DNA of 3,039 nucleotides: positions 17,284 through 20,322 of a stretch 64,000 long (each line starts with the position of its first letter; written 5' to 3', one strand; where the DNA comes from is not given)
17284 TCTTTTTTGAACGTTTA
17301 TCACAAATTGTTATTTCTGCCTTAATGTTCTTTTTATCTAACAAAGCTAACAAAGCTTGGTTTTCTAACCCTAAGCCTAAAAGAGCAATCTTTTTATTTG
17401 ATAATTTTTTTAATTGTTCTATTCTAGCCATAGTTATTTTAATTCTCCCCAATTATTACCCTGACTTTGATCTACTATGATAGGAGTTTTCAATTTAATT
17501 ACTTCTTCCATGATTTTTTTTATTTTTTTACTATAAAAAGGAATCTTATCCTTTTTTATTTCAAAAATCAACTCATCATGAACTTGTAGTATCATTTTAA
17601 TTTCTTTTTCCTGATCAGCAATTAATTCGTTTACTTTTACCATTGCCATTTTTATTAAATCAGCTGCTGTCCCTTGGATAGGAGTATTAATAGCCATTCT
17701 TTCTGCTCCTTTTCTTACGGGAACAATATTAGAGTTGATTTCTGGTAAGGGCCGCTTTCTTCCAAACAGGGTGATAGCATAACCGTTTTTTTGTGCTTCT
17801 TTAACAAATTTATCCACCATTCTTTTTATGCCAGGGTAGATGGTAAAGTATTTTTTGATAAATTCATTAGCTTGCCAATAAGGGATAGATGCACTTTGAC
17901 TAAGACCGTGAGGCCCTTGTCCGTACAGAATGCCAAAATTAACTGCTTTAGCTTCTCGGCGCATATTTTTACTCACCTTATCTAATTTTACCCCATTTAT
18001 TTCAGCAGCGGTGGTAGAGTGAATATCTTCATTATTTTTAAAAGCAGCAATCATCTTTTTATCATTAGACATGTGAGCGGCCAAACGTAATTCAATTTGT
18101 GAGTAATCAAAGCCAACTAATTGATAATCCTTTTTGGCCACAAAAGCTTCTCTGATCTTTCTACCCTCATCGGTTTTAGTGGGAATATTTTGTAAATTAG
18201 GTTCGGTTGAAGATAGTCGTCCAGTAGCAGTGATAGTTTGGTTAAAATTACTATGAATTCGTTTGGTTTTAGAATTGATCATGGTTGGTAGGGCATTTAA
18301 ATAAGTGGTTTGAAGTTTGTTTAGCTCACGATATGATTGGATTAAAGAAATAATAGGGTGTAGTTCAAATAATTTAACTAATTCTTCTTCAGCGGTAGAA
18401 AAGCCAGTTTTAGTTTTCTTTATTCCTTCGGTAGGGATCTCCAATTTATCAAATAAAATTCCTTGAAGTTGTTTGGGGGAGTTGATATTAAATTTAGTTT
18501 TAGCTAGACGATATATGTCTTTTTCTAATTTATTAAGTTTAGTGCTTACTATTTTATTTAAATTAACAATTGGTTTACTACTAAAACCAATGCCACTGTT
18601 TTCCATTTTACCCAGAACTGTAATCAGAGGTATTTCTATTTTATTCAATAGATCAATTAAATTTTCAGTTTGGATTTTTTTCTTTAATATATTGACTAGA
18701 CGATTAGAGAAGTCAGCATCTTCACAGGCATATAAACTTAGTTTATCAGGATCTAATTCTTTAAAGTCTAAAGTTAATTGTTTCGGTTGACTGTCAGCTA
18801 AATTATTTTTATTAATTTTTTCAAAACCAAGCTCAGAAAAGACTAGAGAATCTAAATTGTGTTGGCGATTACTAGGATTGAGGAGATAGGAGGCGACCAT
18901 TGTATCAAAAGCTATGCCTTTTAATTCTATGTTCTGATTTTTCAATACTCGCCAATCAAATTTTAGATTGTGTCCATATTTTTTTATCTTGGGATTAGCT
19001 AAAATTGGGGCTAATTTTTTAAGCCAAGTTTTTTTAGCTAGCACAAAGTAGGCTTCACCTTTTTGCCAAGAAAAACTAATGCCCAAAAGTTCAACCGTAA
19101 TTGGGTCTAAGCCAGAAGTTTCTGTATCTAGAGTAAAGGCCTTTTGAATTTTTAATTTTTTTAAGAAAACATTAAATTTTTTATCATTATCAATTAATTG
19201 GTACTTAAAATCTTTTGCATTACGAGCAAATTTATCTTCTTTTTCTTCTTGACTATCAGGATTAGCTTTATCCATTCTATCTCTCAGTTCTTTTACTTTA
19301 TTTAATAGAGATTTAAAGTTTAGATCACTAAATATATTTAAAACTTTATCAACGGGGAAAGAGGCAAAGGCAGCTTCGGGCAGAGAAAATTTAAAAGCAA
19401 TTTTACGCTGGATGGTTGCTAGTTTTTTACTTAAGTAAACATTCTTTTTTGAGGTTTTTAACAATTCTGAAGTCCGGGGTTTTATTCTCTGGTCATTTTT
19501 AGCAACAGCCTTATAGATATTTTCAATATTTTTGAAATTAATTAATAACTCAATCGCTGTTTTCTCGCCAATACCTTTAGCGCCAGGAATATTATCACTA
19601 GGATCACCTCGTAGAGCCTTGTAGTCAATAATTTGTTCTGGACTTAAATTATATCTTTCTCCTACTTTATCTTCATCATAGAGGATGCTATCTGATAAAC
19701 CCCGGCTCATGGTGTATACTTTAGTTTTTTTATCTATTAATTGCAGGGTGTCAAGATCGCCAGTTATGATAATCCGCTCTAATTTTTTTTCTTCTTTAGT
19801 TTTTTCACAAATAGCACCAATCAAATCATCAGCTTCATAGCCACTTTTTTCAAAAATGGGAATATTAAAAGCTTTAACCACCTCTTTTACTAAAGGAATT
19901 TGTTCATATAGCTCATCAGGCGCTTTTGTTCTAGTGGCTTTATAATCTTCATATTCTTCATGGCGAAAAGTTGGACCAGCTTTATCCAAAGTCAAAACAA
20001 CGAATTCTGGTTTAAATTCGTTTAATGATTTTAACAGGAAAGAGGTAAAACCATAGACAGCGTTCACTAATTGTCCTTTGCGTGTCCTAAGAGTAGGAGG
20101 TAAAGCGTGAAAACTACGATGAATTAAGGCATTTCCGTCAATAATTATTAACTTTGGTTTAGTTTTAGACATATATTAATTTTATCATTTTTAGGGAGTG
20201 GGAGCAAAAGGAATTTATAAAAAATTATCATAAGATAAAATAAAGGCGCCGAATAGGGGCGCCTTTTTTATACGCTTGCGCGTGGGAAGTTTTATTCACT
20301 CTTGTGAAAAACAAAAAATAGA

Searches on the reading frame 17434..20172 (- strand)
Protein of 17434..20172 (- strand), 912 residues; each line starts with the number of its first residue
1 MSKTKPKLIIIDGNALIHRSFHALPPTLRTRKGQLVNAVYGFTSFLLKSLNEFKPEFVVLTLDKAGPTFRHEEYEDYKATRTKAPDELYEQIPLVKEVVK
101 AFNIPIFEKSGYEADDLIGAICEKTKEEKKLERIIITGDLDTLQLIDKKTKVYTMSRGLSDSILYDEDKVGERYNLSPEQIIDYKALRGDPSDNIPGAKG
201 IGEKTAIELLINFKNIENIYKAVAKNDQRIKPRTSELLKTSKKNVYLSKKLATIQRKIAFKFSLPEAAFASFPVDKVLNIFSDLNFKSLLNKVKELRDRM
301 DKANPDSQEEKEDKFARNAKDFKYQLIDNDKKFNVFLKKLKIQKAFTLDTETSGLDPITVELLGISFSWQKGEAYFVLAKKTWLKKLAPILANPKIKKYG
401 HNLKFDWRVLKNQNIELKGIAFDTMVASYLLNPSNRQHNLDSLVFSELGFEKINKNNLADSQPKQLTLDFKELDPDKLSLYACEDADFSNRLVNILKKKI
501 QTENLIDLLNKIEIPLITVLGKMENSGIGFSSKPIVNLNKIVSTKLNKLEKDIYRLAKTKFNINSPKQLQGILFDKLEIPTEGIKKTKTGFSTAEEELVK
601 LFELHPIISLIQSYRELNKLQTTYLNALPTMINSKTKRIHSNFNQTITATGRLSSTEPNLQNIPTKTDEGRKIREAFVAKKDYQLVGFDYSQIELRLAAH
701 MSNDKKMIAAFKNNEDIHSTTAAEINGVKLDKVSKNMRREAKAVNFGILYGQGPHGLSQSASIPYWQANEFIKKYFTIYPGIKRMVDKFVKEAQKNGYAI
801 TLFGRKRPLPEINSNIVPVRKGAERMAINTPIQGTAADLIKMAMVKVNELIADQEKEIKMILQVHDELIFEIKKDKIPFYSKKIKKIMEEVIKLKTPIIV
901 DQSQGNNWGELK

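Call 10: find_encoding_contigs(protein=window:17434-20172:-, flank=2000, max_places=6)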
Protein window:17434-20172:- (912 aa): no gene with exactly this product is on record in the collection.

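Call 15: find_related_loci(query=window:17434-20172:-, collection=genome_contigs, flank=4000)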
Query window:17434-20172:- (912 aa) in genome_contigs; peptide patterns used: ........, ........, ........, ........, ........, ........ (x = any residue, [..] = any of these).
197 stretches matched a pattern; 52 encode a relative of the query (tblastn E <= 1e-3); 52 distinct loci.
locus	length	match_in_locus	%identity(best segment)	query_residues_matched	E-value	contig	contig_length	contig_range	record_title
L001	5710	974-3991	53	8-912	0e+0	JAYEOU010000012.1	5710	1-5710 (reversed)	MAG: Patescibacteria group bacterium isolate MAG021 MAG021_12, whole genome shotgun sequence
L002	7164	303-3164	54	1-912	0e+0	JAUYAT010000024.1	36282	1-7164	MAG: bacterium isolate C19_concoct.bin.47 C19_k141_3824, whole genome shotgun sequence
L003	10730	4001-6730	49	5-912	0e+0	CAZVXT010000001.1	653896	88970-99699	MAG TPA_asm: uncultured Candidatus Saccharibacteria bacterium isolate SRP285395_co2_267 genome assembly, contig: NODE_2_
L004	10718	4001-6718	48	5-912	0e+0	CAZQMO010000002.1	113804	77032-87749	MAG TPA_asm: uncultured Candidatus Saccharibacteria bacterium isolate binchicken_co242_277 genome assembly, contig: NODE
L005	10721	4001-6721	47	4-912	0e+0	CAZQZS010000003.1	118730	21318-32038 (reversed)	MAG TPA_asm: uncultured Candidatus Saccharibacteria bacterium isolate binchicken_co179_18 genome assembly, contig: NODE_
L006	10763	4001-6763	47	4-912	0e+0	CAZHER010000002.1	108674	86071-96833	MAG TPA_asm: uncultured Candidatus Saccharibacteria bacterium isolate binchicken_co326_173 genome assembly, contig: NODE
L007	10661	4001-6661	47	7-911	0e+0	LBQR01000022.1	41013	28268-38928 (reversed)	MAG: Candidatus Moranbacteria bacterium GW2011_GWF2_35_54 UR83_C0022, whole genome shotgun sequence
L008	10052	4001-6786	52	1-912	0e+0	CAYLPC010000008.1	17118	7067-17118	MAG TPA_asm: uncultured Gammaproteobacteria bacterium isolate SRP192927_co9_22 genome assembly, contig: NODE_2414_length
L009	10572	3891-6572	38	7-912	0e+0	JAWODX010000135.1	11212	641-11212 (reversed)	MAG: Planctomycetota bacterium isolate BLK5-2.bin.71 k191_1719342, whole genome shotgun sequence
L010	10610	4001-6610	40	7-911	0e+0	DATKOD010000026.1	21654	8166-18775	MAG TPA_asm: Candidatus Paceibacterota bacterium isolate SMAG_U14755 k141_1529633, whole genome shotgun sequence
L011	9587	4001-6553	41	7-910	0e+0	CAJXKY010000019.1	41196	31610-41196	MAG TPA_asm: uncultured Halanaerobiales bacterium isolate SRR6193124_bin.36_MetaBAT_v2.12.1_MAG genome assembly, contig:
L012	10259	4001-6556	41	7-910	0e+0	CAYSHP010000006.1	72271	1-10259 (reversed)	MAG TPA_asm: uncultured Halanaerobiales bacterium isolate binchicken_co218_284 genome assembly, contig: NODE_153_length_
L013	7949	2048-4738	39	1-912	0e+0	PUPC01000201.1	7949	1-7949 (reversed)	MAG: Planctomycetota bacterium isolate B1Sed10_114 B1-Sed10-C13801, whole genome shotgun sequence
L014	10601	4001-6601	40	2-908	0e+0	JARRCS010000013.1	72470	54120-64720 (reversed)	MAG: Halanaerobiales bacterium isolate DJKA113_NP-J24_bin.46 scaffold_93, whole genome shotgun sequence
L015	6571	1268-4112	61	1-912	0e+0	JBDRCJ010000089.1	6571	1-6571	MAG: Patescibacteria group bacterium isolate MEGAHIT-group-1.177 k141_5674573, whole genome shotgun sequence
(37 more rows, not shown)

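Call 18: find_homologous_proteins(query=window:17434-20172:-, max_evalue=1e-50)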
Query window:17434-20172:- (912 aa): 7923 proteins with E <= 1e-50 among 8000 candidates; the best 120 are listed.
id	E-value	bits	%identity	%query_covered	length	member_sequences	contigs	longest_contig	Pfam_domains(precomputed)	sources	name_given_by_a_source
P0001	0.0e+0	1657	100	83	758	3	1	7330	PF01612.27,PF01367.26,PF22619.3,PF00476.27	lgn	-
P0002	0.0e+0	1590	78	100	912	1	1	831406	PF01612.27,PF01367.26,PF02739.23,PF22619.3,PF00476.27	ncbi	-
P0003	0.0e+0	1537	75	100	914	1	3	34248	PF01612.27,PF01367.26,PF02739.23,PF22619.3,PF00476.27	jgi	-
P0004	0.0e+0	1501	73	100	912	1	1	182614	PF01612.27,PF01367.26,PF02739.23,PF22619.3,PF00476.27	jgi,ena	-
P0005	0.0e+0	1494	74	100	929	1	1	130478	PF01612.27,PF01367.26,PF02739.23,PF22619.3,PF00476.27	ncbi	-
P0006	0.0e+0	1490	74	100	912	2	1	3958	PF01612.27,PF01367.26,PF02739.23,PF22619.3,PF00476.27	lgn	-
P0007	0.0e+0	1489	74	100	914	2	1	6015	PF01612.27,PF01367.26,PF02739.23,PF22619.3,PF00476.27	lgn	-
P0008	0.0e+0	1487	73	100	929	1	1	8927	PF01612.27,PF01367.26,PF02739.23,PF22619.3,PF00476.27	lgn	-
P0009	0.0e+0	1480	73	100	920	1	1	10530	PF01612.27,PF01367.26,PF02739.23,PF22619.3,PF00476.27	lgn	-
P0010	0.0e+0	1477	72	100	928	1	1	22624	PF01612.27,PF01367.26,PF02739.23,PF22619.3,PF00476.27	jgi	-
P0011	0.0e+0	1476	73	100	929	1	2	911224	PF01612.27,PF01367.26,PF02739.23,PF22619.3,PF00476.27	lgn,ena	-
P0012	0.0e+0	1475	73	100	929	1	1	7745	PF01612.27,PF01367.26,PF02739.23,PF22619.3,PF00476.27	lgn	-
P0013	0.0e+0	1475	73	100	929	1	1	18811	PF01612.27,PF01367.26,PF02739.23,PF22619.3,PF00476.27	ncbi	-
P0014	0.0e+0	1474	72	100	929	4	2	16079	PF01612.27,PF01367.26,PF02739.23,PF22619.3,PF00476.27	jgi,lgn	-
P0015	0.0e+0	1474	72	100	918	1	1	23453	PF01612.27,PF01367.26,PF02739.23,PF22619.3,PF00476.27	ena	-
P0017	0.0e+0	1472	73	100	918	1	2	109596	PF01612.27,PF01367.26,PF02739.23,PF22619.3,PF00476.27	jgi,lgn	jgi:DNA polymerase-1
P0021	0.0e+0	1468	72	100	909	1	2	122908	PF01612.27,PF01367.26,PF02739.23,PF22619.3,PF00476.27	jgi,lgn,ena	-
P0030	0.0e+0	1460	72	100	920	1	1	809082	PF01612.27,PF01367.26,PF02739.23,PF22619.3,PF00476.27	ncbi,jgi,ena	ncbi:MAG: DNA polymerase I [Patescibacteria group bacterium]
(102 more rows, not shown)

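Call 19: find_encoding_contigs(protein=P0002, flank=3000, max_places=2)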
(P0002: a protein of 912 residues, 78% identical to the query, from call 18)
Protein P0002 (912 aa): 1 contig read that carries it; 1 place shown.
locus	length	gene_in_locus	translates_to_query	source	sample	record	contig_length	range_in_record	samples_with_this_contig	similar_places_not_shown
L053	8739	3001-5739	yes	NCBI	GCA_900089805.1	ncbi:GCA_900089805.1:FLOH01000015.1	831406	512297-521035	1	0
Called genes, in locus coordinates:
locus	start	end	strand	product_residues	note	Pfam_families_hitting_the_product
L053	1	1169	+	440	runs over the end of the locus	PF01476:LysM, PF23473:LysM3_LYK4_5 (weak), PF01476:LysM, PF01551:Peptidase_M23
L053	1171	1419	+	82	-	-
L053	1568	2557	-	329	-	PF01820:Dala_Dala_lig_N, PF02222:ATP-grasp, PF02786:CPSase_L_D2 (weak), PF07478:Dala_Dala_lig_C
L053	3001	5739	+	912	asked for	PF02739:5_3_exonuc_N, PF01367:5_3_exonuc, PF01612:DNA_pol_A_exo1, PF22619:DNA_polI_exo1, PF00476:DNA_pol_A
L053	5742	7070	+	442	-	PF08245:Mur_ligase_M, PF02875:Mur_ligase_C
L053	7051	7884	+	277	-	PF01177:Asp_Glu_race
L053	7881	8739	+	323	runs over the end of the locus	PF21694:DNA_pol3_delta_C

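Call 20: find_encoding_contigs(protein=P0003, flank=3000, max_places=2)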
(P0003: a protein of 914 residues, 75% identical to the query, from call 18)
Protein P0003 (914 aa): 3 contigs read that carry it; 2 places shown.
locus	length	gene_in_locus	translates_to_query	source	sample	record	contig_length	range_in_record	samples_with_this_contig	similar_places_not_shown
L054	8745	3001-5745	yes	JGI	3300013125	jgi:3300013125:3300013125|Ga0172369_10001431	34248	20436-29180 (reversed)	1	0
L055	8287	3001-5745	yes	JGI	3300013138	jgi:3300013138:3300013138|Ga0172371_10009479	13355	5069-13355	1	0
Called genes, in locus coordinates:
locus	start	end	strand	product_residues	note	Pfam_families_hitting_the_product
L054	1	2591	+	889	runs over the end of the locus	PF01443:Viral_helicase1 (faint), PF13086:AAA_11, PF13604:AAA_30 (faint), PF13087:AAA_12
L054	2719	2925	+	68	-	-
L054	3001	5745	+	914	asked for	PF02739:5_3_exonuc_N, PF01367:5_3_exonuc, PF01612:DNA_pol_A_exo1, PF22619:DNA_polI_exo1, PF00476:DNA_pol_A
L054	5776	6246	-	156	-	-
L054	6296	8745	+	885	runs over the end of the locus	PF26299:MurL_N, PF26298:MurL_epimerase_C, PF08245:Mur_ligase_M, PF02875:Mur_ligase_C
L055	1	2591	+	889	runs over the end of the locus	PF01443:Viral_helicase1 (faint), PF13086:AAA_11, PF13604:AAA_30 (faint), PF13087:AAA_12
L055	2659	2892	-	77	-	-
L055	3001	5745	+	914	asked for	PF02739:5_3_exonuc_N, PF01367:5_3_exonuc, PF01612:DNA_pol_A_exo1, PF22619:DNA_polI_exo1, PF00476:DNA_pol_A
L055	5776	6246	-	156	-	-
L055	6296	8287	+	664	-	?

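Call 21: find_encoding_contigs(protein=P0004, flank=3000, max_places=2)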
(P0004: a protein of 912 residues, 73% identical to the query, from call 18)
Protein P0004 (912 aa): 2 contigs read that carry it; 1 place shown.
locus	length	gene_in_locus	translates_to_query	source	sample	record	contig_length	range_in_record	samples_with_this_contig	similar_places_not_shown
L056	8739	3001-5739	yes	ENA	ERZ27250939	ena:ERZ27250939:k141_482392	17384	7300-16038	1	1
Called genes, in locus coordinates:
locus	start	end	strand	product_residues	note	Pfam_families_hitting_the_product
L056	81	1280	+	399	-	-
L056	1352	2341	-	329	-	PF01820:Dala_Dala_lig_N, PF07478:Dala_Dala_lig_C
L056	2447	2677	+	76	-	-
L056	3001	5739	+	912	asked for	PF02739:5_3_exonuc_N, PF01367:5_3_exonuc, PF01612:DNA_pol_A_exo1, PF22619:DNA_polI_exo1, PF00476:DNA_pol_A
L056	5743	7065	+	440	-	PF21799:MurD-like_N, PF08245:Mur_ligase_M, PF02875:Mur_ligase_C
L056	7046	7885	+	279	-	PF01177:Asp_Glu_race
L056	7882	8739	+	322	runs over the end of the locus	PF21694:DNA_pol3_delta_C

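Call 22: find_encoding_contigs(protein=P0005, flank=3000, max_places=2)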
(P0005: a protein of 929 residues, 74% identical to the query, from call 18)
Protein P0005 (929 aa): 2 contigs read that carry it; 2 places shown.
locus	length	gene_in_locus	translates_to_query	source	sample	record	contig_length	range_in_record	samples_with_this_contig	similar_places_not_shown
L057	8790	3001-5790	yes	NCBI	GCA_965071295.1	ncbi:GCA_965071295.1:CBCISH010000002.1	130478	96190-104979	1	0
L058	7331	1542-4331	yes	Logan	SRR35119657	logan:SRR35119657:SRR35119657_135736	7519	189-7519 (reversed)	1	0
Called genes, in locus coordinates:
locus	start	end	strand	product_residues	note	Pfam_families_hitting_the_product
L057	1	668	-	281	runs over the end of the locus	PF12844:HTH_19, PF13560:HTH_31, PF01381:HTH_3, PF13443:HTH_26 (faint), PF13274:SocA_Panacea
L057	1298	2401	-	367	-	PF01966:HD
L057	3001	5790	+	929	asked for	PF02739:5_3_exonuc_N, PF01367:5_3_exonuc, PF01612:DNA_pol_A_exo1, PF22619:DNA_polI_exo1, PF00476:DNA_pol_A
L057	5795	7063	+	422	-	PF08245:Mur_ligase_M, PF02875:Mur_ligase_C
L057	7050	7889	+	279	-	PF01177:Asp_Glu_race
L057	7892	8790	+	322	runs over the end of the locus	PF21694:DNA_pol3_delta_C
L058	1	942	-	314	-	?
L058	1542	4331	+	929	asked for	PF02739:5_3_exonuc_N, PF01367:5_3_exonuc, PF01612:DNA_pol_A_exo1, PF22619:DNA_polI_exo1, PF00476:DNA_pol_A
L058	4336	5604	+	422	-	PF08245:Mur_ligase_M, PF02875:Mur_ligase_C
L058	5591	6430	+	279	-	PF01177:Asp_Glu_race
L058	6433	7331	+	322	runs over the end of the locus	PF21694:DNA_pol3_delta_C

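Call 28: find_encoding_contigs(protein=P0011, flank=3000, max_places=2)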
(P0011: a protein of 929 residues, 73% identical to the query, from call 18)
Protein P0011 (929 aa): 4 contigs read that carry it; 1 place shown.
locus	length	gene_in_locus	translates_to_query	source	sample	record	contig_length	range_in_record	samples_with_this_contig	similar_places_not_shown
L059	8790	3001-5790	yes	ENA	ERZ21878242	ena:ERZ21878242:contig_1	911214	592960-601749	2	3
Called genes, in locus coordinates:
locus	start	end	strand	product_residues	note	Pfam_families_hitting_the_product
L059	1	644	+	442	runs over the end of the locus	PF23462:LysM3_NFP (faint), PF23473:LysM3_LYK4_5 (weak), PF01476:LysM, PF01551:Peptidase_M23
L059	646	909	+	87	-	-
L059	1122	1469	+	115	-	-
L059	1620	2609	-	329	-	PF01820:Dala_Dala_lig_N, PF02786:CPSase_L_D2, PF07478:Dala_Dala_lig_C, PF02222:ATP-grasp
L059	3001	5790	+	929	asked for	PF02739:5_3_exonuc_N, PF01367:5_3_exonuc, PF01612:DNA_pol_A_exo1, PF22619:DNA_polI_exo1, PF00476:DNA_pol_A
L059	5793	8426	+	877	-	PF26299:MurL_N, PF26298:MurL_epimerase_C, PF08245:Mur_ligase_M, PF02875:Mur_ligase_C (weak)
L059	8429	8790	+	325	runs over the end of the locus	PF06144:DNA_pol3_delta (weak), PF21694:DNA_pol3_delta_C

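Call 29: find_encoding_contigs(protein=P0017, flank=3000, max_places=2)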
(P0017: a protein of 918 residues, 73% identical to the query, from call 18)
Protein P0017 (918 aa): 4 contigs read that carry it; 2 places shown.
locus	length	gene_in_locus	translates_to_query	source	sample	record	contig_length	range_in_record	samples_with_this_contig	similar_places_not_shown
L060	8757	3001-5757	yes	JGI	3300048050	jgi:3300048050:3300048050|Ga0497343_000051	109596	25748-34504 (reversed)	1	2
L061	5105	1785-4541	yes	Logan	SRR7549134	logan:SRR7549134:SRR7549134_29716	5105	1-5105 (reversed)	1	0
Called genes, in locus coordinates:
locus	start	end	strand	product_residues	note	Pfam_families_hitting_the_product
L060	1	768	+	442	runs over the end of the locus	PF01476:LysM, PF23473:LysM3_LYK4_5 (weak), PF01476:LysM, PF01551:Peptidase_M23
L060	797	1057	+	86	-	-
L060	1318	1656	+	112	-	-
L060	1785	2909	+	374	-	-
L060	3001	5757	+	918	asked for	PF02739:5_3_exonuc_N, PF01367:5_3_exonuc, PF01612:DNA_pol_A_exo1, PF22619:DNA_polI_exo1, PF00476:DNA_pol_A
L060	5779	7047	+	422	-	PF08245:Mur_ligase_M, PF02875:Mur_ligase_C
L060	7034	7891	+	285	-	PF01177:Asp_Glu_race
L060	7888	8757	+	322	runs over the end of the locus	PF06144:DNA_pol3_delta (faint), PF21694:DNA_pol3_delta_C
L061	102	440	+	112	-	-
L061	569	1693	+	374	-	-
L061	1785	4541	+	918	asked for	PF02739:5_3_exonuc_N, PF01367:5_3_exonuc, PF01612:DNA_pol_A_exo1, PF22619:DNA_polI_exo1, PF00476:DNA_pol_A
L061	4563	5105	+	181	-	?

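Call 30: find_encoding_contigs(protein=P0021, flank=3000, max_places=2)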
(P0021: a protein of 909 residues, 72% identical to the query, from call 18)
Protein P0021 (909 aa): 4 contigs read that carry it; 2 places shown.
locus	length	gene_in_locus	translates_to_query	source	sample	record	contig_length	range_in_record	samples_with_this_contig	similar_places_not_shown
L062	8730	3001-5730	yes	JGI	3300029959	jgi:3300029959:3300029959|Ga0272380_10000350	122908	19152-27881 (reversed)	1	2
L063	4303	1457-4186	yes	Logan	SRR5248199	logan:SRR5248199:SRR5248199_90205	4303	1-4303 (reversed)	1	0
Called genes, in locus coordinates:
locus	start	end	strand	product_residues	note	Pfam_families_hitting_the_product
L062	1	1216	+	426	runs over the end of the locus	PF01476:LysM, PF23473:LysM3_LYK4_5 (weak), PF01476:LysM, PF01551:Peptidase_M23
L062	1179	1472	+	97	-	-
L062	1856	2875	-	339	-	PF01820:Dala_Dala_lig_N, PF02786:CPSase_L_D2 (weak), PF02222:ATP-grasp, PF07478:Dala_Dala_lig_C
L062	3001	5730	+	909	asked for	PF02739:5_3_exonuc_N, PF01367:5_3_exonuc, PF01612:DNA_pol_A_exo1, PF22619:DNA_polI_exo1, PF00476:DNA_pol_A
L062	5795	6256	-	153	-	-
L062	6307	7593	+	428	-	PF08245:Mur_ligase_M, PF02875:Mur_ligase_C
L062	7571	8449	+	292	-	PF01177:Asp_Glu_race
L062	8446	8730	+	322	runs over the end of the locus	PF21694:DNA_pol3_delta_C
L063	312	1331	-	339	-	PF01820:Dala_Dala_lig_N, PF02786:CPSase_L_D2 (weak), PF02222:ATP-grasp, PF07478:Dala_Dala_lig_C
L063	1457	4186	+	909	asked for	PF02739:5_3_exonuc_N, PF01367:5_3_exonuc, PF01612:DNA_pol_A_exo1, PF22619:DNA_polI_exo1, PF00476:DNA_pol_A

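Call 31: find_encoding_contigs(protein=P0030, flank=3000, max_places=2)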
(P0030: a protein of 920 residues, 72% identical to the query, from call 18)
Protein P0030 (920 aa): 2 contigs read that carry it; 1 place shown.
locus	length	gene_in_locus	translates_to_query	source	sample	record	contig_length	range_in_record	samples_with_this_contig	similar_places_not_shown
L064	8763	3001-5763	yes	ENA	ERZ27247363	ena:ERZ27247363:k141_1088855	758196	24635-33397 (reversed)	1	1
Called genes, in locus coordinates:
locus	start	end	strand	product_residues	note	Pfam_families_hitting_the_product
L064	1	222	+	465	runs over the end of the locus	PF01476:LysM, PF23473:LysM3_LYK4_5, PF01476:LysM, PF01551:Peptidase_M23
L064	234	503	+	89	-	-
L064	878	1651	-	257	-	PF01978:TrmB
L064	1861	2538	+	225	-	-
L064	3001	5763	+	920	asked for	PF02739:5_3_exonuc_N, PF01367:5_3_exonuc, PF01612:DNA_pol_A_exo1, PF22619:DNA_polI_exo1, PF00476:DNA_pol_A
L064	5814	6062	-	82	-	-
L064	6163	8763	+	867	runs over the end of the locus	PF26299:MurL_N, PF26298:MurL_epimerase_C, PF21799:MurD-like_N (faint), PF08245:Mur_ligase_M, PF02875:Mur_ligase_C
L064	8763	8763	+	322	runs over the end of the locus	PF21694:DNA_pol3_delta_C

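Call 35: find_encoding_contigs(protein=P0001, flank=5000, max_places=4)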
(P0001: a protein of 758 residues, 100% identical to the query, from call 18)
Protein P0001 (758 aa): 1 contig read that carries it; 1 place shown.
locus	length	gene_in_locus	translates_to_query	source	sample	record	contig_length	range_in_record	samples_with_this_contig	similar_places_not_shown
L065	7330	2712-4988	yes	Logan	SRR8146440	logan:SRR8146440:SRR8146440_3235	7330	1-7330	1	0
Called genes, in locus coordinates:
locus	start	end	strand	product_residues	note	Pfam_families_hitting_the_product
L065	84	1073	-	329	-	PF01820:Dala_Dala_lig_N, PF02786:CPSase_L_D2 (weak), PF07478:Dala_Dala_lig_C, PF02222:ATP-grasp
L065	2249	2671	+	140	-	PF02739:5_3_exonuc_N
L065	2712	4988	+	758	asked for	PF01367:5_3_exonuc, PF01612:DNA_pol_A_exo1, PF22619:DNA_polI_exo1, PF00476:DNA_pol_A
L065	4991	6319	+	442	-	PF08245:Mur_ligase_M, PF02875:Mur_ligase_C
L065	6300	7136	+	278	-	PF01177:Asp_Glu_race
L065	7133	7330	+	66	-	?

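Call 89: find_encoding_contigs(protein=P0006, flank=3000, max_places=4)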
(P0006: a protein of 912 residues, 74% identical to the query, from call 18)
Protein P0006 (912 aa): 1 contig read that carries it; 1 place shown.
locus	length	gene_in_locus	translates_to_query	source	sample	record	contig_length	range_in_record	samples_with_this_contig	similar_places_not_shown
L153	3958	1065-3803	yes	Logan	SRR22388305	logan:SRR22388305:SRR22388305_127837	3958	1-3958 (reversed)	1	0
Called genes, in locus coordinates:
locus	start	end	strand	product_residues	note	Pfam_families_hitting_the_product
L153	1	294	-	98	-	?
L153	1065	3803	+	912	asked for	PF02739:5_3_exonuc_N, PF01367:5_3_exonuc, PF01612:DNA_pol_A_exo1, PF22619:DNA_polI_exo1, PF00476:DNA_pol_A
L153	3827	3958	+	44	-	?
